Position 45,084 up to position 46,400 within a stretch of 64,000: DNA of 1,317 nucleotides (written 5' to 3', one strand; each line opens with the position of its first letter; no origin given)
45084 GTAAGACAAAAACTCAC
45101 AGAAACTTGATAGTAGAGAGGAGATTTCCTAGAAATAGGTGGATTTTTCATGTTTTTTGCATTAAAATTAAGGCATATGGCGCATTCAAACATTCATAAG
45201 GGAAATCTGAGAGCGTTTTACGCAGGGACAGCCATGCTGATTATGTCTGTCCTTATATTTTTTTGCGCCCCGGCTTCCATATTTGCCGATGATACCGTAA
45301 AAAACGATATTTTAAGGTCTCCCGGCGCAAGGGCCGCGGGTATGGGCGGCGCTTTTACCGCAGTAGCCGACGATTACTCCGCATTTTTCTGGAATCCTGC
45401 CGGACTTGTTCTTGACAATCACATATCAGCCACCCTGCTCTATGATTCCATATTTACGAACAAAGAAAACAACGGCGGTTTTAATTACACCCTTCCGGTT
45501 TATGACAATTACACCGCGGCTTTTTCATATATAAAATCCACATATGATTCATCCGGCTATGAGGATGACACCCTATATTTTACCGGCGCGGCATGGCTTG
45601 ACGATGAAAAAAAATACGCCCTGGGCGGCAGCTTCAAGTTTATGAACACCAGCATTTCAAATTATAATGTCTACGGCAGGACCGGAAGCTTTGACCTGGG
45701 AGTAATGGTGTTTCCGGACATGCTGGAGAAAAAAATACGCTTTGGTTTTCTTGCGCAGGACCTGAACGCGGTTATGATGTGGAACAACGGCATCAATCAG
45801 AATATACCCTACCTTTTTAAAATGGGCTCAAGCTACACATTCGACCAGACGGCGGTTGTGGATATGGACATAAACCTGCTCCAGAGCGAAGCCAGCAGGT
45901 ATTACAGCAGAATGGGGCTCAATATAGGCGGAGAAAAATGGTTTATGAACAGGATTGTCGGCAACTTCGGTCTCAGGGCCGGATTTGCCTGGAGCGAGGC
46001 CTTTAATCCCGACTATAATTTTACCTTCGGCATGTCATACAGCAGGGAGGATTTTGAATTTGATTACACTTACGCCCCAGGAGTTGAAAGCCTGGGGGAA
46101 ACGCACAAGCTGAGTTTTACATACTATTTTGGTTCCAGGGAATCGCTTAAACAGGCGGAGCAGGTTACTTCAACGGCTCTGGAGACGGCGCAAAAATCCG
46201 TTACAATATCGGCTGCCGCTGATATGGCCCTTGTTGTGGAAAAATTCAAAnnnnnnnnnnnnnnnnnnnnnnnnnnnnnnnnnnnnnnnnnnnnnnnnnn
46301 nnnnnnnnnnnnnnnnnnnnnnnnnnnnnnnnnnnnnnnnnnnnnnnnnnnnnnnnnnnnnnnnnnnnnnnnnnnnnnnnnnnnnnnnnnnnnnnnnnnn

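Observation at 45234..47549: Paralogous OmpA-anchored FadL/PorV-like beta-barrel proteins with internal FlgD-Ig domains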

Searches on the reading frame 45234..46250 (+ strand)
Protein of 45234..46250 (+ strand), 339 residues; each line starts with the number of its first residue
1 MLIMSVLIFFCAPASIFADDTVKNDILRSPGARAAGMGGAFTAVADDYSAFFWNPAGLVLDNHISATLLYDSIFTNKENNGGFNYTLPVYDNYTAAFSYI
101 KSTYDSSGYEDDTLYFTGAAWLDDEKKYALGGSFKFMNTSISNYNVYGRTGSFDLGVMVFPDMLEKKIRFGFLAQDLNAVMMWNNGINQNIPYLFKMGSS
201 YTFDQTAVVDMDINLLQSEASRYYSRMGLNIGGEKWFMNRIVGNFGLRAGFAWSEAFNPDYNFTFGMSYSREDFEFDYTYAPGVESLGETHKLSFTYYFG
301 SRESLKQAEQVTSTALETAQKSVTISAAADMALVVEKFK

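Call 44: predict_structure(alignment_id=A2)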
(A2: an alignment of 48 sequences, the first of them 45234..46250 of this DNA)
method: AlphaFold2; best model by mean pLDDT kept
length: 339 residues; sequences in the alignment: 48
mean_pLDDT: 89.0   pTM: 0.81
mean pLDDT of the five models: 89.0, 87.8, 87.8, 87.4, 87.3
residues with pLDDT >= 90: 233; 70-90: 71; 50-70: 25; < 50: 10
segments of 3 or more residues with pLDDT < 50: 12-21
pLDDT, mean of each block of 10 residues (from residue 1): 67 41 69 96 96 97 97 92 95 96 91 97 97 96 92 97 95 95 94 95 96 86 79 96 96 85 96 97 85 97 89 87 71 68
secondary structure, 60 per line:
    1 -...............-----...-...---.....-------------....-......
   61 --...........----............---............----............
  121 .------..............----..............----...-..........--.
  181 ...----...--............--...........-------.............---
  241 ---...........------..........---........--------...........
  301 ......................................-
elements in order: H2-16 H32-36 H50-53 H55-60 E63-73 E78-89 E93-104 E109-121 E128-141 E146-159 E168-177 E180-183 E188-190 E193-204 E207-217 E225-237 E244-254 E261-270 E274-281 E290-301 H302-338

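Call 47: fold_search(model_id=the predicted structure, library=pdb)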
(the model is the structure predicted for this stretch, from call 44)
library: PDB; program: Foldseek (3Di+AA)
matches with E <= 10: 1040; with E <= 0.001: 185
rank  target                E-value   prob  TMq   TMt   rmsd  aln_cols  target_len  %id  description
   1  3bry_A                9.4e-11  1.00  0.56  0.50  10.1       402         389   15  Crystal structure of the Ralstonia pickettii toluene transporter TbuX (released 2008-06-10)
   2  3pgr                  1.0e-10  1.00  0.59  0.53   7.4       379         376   13  Asp348Arg mutant of EcFadL (released 2011-05-25)
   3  1t16_A                4.0e-10  1.00  0.53  0.43   9.8       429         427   12  Crystal structure of the bacterial fatty acid transporter FadL from Escherichia coli (released 2004-06-15)
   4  3pgs_A                5.6e-10  1.00  0.54  0.44   9.7       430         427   12  Phe3Gly mutant of EcFadL (released 2011-05-25)
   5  3pgu                  8.7e-10  1.00  0.56  0.47  10.5       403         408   12  Phe3Glu mutant of EcFadL (released 2011-05-25)
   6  1t1l_A                1.0e-09  1.00  0.54  0.44   9.0       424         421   10  Crystal structure of the long-chain fatty acid transporter FadL (released 2004-06-15)
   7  2r89_A                1.2e-09  1.00  0.59  0.56   7.6       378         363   14  Crystal structure of the long-chain fatty acid transporter FadL mutant delta N3 (released 2008-09-23)
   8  6z37                  1.2e-09  1.00  0.53  0.44  10.7       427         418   13  TodX monoaromatic hydrocarbon channel deltaS2 mutant (released 2020-11-04)
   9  3dwn_A                1.2e-09  1.00  0.53  0.43   9.9       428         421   11  Crystal structure of the long-chain fatty acid transporter FadL mutant A77E/S100R (released 2008-12-16)
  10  6z34                  1.3e-09  1.00  0.59  0.53   8.6       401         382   14  CymD monoaromatic hydrocarbon channel (released 2020-11-04)
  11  3dwo                  1.4e-09  1.00  0.54  0.42  11.7       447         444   13  Crystal structure of a Pseudomonas aeruginosa FadL homologue (released 2008-12-16)
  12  3bs0_A                2.0e-09  1.00  0.55  0.46   9.4       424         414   13  Crystal structure of the P. putida toluene transporter TodX (released 2008-06-10)
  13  2r8a_A                2.6e-09  1.00  0.57  0.53   8.2       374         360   13  Crystal structure of the long-chain fatty acid transporter FadL mutant delta N8 (released 2008-09-23)
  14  8gl6_F                3.9e-09  1.00  0.63  0.59   5.2       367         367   14  The Type 9 Secretion System in vitro assembled, RemA-CTD substrate bound complex (released 2024-01-31)
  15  2r4l_A                4.6e-09  1.00  0.55  0.46   8.2       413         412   12  Crystal structure of the long-chain fatty acid transporter FadL mutant P34A (released 2008-09-16)
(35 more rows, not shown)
